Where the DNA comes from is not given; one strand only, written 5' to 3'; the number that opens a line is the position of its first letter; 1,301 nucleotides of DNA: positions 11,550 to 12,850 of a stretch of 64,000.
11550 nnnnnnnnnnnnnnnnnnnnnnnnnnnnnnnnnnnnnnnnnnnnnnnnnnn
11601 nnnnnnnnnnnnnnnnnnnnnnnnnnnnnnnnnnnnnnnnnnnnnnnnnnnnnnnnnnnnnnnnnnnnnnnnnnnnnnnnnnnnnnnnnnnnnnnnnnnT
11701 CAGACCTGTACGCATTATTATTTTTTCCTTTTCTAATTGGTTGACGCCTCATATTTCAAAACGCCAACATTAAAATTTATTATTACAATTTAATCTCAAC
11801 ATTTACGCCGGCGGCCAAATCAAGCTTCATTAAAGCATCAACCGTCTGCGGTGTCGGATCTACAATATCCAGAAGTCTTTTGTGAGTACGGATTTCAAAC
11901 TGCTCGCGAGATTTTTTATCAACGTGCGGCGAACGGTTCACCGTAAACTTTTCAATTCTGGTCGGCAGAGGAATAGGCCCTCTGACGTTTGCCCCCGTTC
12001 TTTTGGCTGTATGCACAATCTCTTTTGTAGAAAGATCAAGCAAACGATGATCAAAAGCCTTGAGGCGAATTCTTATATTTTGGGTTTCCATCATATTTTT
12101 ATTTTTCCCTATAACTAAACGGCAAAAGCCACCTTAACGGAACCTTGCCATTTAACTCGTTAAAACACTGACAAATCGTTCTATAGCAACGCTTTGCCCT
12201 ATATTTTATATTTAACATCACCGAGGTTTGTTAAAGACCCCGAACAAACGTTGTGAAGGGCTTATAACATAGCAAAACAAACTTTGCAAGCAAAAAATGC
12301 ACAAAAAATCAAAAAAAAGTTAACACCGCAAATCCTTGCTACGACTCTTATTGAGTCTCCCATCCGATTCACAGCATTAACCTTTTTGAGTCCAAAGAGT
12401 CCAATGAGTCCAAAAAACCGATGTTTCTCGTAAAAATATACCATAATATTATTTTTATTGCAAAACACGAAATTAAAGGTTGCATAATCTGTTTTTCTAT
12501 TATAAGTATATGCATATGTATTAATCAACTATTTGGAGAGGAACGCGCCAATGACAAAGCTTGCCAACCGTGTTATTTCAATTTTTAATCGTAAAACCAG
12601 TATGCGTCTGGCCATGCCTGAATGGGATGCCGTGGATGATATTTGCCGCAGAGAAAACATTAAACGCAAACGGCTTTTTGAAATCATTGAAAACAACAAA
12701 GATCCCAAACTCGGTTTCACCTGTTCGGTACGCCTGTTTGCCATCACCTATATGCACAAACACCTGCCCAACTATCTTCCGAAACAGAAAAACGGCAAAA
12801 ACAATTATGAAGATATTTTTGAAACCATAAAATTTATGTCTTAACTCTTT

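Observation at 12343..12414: Cluster of six GANTC (CcrM-type methylation) sites including a 3x tandem 9-mer in the S10-operon leader / RHH gene upstream region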

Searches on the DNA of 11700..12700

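Call 44: search_rna_families(source=window, start=11700, end=12700, threshold=evalue, max_evalue=10)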
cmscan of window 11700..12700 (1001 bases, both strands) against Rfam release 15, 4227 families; matches with E-value up to 10: 4.
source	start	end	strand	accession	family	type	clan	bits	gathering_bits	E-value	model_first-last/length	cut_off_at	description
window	12020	12118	-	RF01211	SNORD124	Gene; snRNA; snoRNA; CD-box;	-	17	40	5.9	1-104/104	no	Small nucleolar RNA SNORD124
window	12416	12493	-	RF01166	sn3071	Gene; snRNA; snoRNA; CD-box;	-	14.9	40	8.2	1-77/77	no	Small nucleolar RNA sn3071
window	11700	11736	-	RF02158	NPPA-AS1_3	Gene; lncRNA;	-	14.4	55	1.7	1-37/108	3'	NPPA antisense RNA 1 conserved region 3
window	12675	12698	+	RF01335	CRISPR-DR22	Gene; CRISPR;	-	13.6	50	9.8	1-24/36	no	CRISPR RNA direct repeat element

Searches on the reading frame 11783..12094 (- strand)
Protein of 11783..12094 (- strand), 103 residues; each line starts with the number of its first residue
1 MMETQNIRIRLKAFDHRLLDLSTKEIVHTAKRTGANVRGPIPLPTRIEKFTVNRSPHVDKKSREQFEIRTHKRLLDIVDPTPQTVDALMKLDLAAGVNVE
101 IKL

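Call 18: find_encoding_contigs(protein=window:11783-12094:-, flank=2500, max_places=10)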
Protein window:11783-12094:- (103 aa): 22 contigs read that carry it; 10 places shown.
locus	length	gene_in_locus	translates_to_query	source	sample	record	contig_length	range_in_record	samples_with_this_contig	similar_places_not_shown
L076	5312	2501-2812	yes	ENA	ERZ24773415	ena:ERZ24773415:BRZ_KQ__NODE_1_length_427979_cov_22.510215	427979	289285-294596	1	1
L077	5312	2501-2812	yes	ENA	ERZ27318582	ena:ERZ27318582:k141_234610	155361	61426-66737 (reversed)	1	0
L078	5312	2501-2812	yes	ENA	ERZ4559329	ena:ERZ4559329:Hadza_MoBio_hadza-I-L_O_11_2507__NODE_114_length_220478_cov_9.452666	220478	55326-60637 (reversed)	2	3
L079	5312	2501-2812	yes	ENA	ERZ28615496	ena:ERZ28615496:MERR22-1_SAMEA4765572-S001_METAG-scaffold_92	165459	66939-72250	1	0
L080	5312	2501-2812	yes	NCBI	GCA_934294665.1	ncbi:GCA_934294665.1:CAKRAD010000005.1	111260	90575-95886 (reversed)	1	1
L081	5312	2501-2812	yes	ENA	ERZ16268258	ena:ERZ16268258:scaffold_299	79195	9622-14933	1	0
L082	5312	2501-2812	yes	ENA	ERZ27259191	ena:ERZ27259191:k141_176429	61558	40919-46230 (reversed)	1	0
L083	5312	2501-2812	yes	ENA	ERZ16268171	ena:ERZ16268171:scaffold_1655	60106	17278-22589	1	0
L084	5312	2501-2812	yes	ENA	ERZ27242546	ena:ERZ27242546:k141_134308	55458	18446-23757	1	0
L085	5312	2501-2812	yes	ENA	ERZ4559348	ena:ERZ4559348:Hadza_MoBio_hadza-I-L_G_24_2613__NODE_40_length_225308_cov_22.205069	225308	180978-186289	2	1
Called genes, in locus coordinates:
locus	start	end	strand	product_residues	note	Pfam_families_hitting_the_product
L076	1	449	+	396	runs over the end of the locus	PF00009:GTP_EFTU, PF03144:GTP_EFTU_D2, PF03143:GTP_EFTU_D3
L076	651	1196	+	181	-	-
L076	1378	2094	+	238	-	-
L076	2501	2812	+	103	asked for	PF00338:Ribosomal_S10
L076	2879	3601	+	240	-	PF00297:Ribosomal_L3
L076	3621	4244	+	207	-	PF00573:Ribosomal_L4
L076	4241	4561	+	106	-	PF00276:Ribosomal_L23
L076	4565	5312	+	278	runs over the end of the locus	PF00181:Ribosomal_L2_N, PF03947:Ribosomal_L2_C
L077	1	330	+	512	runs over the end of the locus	PF20154:LNT_N, PF00795:CN_hydrolase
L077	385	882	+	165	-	PF01381:HTH_3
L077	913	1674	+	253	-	PF02390:Methyltransf_4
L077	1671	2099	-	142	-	-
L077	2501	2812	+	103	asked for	PF00338:Ribosomal_S10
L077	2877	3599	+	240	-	PF00297:Ribosomal_L3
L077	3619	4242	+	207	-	PF00573:Ribosomal_L4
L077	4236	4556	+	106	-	PF00276:Ribosomal_L23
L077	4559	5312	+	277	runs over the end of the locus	PF00181:Ribosomal_L2_N, PF03947:Ribosomal_L2_C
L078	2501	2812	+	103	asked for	PF00338:Ribosomal_S10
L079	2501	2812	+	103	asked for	PF00338:Ribosomal_S10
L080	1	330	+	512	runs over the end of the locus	PF20154:LNT_N, PF00795:CN_hydrolase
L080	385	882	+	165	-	PF01381:HTH_3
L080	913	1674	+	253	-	PF02390:Methyltransf_4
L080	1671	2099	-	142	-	-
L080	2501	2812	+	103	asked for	PF00338:Ribosomal_S10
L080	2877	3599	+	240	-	PF00297:Ribosomal_L3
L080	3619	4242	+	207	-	PF00573:Ribosomal_L4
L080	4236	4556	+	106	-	PF00276:Ribosomal_L23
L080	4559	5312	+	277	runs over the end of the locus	PF00181:Ribosomal_L2_N, PF03947:Ribosomal_L2_C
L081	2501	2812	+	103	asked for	PF00338:Ribosomal_S10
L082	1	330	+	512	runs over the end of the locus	PF20154:LNT_N, PF00795:CN_hydrolase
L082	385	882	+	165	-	PF01381:HTH_3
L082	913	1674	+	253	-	PF02390:Methyltransf_4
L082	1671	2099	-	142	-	-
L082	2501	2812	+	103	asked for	PF00338:Ribosomal_S10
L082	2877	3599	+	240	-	PF00297:Ribosomal_L3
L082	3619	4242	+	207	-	PF00573:Ribosomal_L4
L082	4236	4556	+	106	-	PF00276:Ribosomal_L23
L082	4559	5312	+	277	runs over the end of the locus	PF00181:Ribosomal_L2_N, PF03947:Ribosomal_L2_C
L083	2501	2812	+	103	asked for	PF00338:Ribosomal_S10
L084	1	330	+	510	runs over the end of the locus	PF20154:LNT_N, PF00795:CN_hydrolase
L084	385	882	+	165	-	PF01381:HTH_3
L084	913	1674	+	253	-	PF02390:Methyltransf_4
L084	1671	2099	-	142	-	-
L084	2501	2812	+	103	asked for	PF00338:Ribosomal_S10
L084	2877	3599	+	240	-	PF00297:Ribosomal_L3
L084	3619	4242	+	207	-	PF00573:Ribosomal_L4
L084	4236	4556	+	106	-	PF00276:Ribosomal_L23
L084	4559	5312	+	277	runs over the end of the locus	PF00181:Ribosomal_L2_N, PF03947:Ribosomal_L2_C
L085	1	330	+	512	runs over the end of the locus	PF20154:LNT_N, PF00795:CN_hydrolase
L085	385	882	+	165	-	PF01381:HTH_3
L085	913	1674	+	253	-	PF02390:Methyltransf_4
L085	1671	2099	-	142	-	-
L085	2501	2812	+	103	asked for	PF00338:Ribosomal_S10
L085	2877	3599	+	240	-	PF00297:Ribosomal_L3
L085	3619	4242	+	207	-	PF00573:Ribosomal_L4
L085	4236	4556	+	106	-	PF00276:Ribosomal_L23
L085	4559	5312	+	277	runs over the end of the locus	PF00181:Ribosomal_L2_N, PF03947:Ribosomal_L2_C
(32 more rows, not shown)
